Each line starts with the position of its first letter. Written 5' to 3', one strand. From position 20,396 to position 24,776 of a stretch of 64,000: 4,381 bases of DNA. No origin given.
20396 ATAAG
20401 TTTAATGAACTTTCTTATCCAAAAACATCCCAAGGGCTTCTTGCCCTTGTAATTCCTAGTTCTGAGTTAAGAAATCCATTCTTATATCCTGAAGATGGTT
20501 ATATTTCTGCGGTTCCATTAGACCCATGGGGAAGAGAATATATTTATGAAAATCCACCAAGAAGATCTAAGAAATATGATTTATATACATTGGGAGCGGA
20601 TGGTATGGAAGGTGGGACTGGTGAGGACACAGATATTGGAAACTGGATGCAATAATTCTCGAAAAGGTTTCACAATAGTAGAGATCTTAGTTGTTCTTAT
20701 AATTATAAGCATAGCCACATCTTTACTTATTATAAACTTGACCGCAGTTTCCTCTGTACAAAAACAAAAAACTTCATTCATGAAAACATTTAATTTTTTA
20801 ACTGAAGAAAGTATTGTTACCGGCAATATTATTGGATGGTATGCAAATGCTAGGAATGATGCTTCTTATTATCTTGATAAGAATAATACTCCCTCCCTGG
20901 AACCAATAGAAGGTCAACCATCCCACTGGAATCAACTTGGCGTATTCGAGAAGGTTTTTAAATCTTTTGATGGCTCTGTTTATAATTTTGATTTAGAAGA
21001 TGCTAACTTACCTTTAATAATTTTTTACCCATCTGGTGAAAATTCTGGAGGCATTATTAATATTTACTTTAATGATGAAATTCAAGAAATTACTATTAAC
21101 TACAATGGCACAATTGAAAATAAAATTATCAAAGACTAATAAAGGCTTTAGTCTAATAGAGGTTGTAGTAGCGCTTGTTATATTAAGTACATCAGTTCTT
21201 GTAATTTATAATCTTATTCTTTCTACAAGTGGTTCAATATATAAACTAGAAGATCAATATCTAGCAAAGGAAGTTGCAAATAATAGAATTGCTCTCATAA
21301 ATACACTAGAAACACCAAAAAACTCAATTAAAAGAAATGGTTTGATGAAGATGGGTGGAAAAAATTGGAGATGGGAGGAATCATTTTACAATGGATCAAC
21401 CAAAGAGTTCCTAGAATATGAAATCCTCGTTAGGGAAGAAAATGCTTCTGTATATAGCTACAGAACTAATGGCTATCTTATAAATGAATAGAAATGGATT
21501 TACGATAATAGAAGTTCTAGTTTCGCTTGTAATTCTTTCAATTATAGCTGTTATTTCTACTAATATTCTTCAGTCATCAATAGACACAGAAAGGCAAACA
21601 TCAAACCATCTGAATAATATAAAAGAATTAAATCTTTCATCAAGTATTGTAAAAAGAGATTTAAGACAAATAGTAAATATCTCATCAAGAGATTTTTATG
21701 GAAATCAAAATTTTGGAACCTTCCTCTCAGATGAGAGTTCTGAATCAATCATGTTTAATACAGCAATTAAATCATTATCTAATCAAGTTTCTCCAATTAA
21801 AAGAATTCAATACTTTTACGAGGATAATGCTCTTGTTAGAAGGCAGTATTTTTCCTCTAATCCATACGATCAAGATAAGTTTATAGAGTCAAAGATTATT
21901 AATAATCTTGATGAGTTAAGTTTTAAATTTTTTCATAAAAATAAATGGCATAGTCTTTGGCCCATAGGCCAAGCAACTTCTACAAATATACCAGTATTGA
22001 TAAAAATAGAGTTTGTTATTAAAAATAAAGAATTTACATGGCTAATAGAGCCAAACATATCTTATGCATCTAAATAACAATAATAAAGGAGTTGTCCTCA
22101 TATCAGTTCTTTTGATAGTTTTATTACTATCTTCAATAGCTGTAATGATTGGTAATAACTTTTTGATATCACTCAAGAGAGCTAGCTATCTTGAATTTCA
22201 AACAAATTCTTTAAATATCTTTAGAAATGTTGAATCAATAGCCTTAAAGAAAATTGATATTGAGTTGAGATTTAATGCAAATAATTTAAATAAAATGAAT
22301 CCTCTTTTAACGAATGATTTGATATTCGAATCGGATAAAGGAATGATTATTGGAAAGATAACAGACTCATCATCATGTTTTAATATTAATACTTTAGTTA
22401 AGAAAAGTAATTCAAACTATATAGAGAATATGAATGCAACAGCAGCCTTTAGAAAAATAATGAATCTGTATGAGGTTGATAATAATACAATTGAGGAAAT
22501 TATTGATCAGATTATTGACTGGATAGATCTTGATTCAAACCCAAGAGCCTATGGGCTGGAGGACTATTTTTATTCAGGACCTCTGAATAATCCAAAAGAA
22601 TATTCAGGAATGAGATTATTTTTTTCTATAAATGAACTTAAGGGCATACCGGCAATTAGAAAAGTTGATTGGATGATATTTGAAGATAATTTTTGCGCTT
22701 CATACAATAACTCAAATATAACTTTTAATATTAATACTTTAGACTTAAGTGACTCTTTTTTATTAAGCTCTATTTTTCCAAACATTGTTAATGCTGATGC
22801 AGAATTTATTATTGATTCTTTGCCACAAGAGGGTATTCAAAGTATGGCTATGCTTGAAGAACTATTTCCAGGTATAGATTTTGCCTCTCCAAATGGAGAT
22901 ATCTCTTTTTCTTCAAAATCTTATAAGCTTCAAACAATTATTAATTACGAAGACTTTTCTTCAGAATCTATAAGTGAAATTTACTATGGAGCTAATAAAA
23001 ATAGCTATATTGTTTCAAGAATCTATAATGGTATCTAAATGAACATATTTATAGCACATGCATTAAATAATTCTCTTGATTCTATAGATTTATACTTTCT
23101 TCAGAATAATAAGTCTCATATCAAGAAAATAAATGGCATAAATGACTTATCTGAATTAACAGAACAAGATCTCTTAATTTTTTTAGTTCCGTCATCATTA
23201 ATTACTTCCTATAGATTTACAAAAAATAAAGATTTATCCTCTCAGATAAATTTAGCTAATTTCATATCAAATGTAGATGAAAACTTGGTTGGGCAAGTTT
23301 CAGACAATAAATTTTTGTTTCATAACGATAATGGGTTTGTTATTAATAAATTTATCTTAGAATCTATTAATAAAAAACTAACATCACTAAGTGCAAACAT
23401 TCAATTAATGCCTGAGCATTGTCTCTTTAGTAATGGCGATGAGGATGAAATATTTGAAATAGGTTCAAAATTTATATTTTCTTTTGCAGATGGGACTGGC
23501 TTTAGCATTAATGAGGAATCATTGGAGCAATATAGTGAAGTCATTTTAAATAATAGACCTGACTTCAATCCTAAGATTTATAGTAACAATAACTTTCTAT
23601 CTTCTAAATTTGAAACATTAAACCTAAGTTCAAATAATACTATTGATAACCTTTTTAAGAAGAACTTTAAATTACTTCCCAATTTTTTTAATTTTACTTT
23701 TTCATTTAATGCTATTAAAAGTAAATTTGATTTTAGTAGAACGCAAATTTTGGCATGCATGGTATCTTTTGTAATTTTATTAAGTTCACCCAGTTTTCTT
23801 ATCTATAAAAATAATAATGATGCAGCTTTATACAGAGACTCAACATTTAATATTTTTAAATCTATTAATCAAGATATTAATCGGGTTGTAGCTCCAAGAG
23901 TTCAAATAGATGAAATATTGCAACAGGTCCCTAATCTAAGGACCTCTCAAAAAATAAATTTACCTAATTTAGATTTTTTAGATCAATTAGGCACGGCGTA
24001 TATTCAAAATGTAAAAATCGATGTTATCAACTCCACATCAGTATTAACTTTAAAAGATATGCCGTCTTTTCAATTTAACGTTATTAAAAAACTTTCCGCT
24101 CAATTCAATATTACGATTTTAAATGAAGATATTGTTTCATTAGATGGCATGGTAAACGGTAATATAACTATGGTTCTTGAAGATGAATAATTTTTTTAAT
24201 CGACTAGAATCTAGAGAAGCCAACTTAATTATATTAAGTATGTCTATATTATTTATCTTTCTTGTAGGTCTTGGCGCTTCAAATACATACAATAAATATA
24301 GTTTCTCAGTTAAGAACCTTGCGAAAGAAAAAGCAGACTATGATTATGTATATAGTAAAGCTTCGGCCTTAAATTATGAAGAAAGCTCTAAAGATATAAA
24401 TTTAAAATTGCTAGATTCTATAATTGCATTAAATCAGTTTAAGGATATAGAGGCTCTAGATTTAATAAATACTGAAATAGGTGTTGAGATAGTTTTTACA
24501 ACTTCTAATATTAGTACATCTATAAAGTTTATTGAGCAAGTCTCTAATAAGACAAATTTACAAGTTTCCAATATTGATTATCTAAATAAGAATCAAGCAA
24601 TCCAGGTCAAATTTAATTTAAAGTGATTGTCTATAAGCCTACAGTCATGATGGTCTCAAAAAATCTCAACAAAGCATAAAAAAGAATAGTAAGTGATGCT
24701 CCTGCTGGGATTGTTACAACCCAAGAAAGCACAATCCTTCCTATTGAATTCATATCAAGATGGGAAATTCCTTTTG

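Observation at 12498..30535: Phosphate-scavenging super-locus built around a type II secretion system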

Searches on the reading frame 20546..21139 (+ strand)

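Call 4: search_protein_families(library=pfam, proteins=[window:20546-21139:+])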
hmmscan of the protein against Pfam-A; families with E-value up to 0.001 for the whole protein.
window:20546-21139:+ (197 aa): 1 family
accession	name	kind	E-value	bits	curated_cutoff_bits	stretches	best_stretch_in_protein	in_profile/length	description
PF07963.17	N_methyl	-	1.7e-06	27.8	21.2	1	37-61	2-26/27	Prokaryotic N-terminal methylation motif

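Call 40: search_protein_families(library=pfam, max_evalue=10, proteins=[window:20546-21139:+])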
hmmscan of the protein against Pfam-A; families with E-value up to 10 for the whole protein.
window:20546-21139:+ (197 aa): 3 families
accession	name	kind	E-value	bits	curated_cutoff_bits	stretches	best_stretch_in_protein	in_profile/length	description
PF07963.17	N_methyl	-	1.7e-06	27.8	21.2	1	37-61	2-26/27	Prokaryotic N-terminal methylation motif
PF25686.1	Betaherpes_U91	-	0.0042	17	27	1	38-129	9-96/157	Betaherpesvirus U91 protein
PF06365.17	CD34_antigen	-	0.1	13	26.3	1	33-94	95-149/204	CD34/Podocalyxin family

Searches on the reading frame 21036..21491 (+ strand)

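Call 4: search_protein_families(library=pfam, proteins=[window:21036-21491:+])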
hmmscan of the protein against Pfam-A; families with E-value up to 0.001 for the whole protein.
window:21036-21491:+ (151 aa): 2 families
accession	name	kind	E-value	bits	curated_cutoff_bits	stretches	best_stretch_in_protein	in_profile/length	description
PF02501.22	T2SSI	-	2.1e-11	44.2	25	1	71-144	1-77/80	Type II secretion system (T2SS), protein I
PF07963.17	N_methyl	-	3.5e-07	30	21.2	1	33-58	2-27/27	Prokaryotic N-terminal methylation motif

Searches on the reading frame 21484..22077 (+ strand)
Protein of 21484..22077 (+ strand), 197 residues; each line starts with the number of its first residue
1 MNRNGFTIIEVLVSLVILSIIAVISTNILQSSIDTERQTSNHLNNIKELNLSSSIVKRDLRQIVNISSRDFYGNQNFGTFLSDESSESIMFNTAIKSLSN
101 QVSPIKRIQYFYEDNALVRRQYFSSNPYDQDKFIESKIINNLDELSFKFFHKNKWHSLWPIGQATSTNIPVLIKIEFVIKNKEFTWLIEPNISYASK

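Call 4: search_protein_families(library=pfam, proteins=[window:21484-22077:+])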
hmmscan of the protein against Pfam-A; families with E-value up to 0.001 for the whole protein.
window:21484-22077:+ (197 aa): 2 families
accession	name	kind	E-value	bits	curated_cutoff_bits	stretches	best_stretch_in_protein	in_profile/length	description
PF11612.13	T2SSJ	-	6.1e-16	59.4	28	1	57-181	2-132/140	Type II secretion system (T2SS), protein J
PF07963.17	N_methyl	-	1.1e-07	31.5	21.2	1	2-25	3-26/27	Prokaryotic N-terminal methylation motif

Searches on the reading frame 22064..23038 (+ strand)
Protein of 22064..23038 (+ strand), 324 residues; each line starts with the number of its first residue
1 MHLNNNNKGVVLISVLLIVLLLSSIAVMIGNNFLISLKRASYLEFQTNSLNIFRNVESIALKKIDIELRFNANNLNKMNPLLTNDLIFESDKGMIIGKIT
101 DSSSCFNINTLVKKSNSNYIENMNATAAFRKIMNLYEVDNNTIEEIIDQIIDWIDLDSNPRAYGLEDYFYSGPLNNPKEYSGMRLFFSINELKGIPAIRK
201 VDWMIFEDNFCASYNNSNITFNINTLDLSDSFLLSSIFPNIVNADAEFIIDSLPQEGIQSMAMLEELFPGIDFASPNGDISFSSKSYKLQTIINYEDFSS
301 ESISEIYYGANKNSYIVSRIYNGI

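Call 4: search_protein_families(library=pfam, proteins=[window:22064-23038:+])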
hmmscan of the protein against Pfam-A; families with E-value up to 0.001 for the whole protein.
window:22064-23038:+ (324 aa): 1 family
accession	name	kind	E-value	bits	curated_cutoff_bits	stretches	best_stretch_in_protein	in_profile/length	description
PF21687.3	T2SSK_1st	-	7.3e-13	49.6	26.2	1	104-198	1-90/107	Type II secretion system (T2SS), protein K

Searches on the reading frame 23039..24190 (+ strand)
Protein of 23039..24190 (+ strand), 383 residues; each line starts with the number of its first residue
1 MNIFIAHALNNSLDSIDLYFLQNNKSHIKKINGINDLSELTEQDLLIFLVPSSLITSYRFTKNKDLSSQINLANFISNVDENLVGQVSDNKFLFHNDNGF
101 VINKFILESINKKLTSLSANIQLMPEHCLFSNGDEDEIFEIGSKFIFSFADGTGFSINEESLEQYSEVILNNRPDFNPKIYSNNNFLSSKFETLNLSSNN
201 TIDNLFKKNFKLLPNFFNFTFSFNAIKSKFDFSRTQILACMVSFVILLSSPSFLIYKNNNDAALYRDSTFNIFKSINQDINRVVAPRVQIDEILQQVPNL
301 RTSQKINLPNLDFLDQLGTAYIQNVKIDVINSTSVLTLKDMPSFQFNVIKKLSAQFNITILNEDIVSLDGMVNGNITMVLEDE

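Call 4: search_protein_families(library=pfam, proteins=[window:23039-24190:+])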
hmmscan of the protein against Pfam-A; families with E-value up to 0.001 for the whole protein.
window:23039-24190:+ (383 aa): 0 families

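Call 6: search_protein_families(library=ncbifam, proteins=[window:23039-24190:+])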
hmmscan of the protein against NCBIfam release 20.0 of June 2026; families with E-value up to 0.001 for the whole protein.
window:23039-24190:+ (383 aa): 0 families

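Call 40: search_protein_families(library=pfam, max_evalue=10, proteins=[window:23039-24190:+])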
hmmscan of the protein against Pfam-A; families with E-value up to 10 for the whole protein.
window:23039-24190:+ (383 aa): 1 family
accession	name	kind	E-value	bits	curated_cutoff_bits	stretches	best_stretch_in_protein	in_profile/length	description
PF12693.12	GspL_C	-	0.16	12.3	29.6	1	233-299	7-72/158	GspL periplasmic domain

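Call 54: search_solved_structures(query=A4, max_evalue=1)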
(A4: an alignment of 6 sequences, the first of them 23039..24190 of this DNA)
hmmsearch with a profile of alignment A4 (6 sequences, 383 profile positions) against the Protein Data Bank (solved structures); distinct sequences matched with E-value up to 1: 1.
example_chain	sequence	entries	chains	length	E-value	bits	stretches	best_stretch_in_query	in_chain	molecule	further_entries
5n9j_D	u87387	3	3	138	0.064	15.5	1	281-339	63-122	Mediator of RNA polymerase II transcription subunit 21 | Mediator complex subunit 21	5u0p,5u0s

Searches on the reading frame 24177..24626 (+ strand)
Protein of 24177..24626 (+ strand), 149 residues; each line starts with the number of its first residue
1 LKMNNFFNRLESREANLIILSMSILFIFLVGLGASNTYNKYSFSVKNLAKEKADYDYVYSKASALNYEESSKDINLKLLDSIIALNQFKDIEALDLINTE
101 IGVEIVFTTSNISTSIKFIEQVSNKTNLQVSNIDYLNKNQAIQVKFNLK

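Call 4: search_protein_families(library=pfam, proteins=[window:24177-24626:+])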
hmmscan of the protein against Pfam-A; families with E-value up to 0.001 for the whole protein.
window:24177-24626:+ (149 aa): 0 families

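Call 6: search_protein_families(library=ncbifam, proteins=[window:24177-24626:+])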
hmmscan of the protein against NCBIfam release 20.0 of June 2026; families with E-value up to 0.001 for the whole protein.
window:24177-24626:+ (149 aa): 0 families

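Call 40: search_protein_families(library=pfam, max_evalue=10, proteins=[window:24177-24626:+])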
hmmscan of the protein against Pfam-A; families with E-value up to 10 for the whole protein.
window:24177-24626:+ (149 aa): 0 families

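Call 55: search_solved_structures(query=A5, max_evalue=1)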
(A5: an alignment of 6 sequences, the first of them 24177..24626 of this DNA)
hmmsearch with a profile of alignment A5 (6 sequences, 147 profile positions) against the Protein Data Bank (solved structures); distinct sequences matched with E-value up to 1: 3.
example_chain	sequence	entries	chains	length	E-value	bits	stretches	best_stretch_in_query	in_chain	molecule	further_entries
6uxv_I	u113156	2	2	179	0.45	13.3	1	38-85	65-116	Transcription regulatory protein SNF6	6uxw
2ji4_A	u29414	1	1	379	0.5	13.1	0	102-140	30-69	PHOSPHORIBOSYL PYROPHOSPHATE SYNTHETASE-ASSOCIATED PROTEIN 2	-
5omb_C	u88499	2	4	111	0.52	13.1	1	44-97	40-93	DNA damage checkpoint protein LCD1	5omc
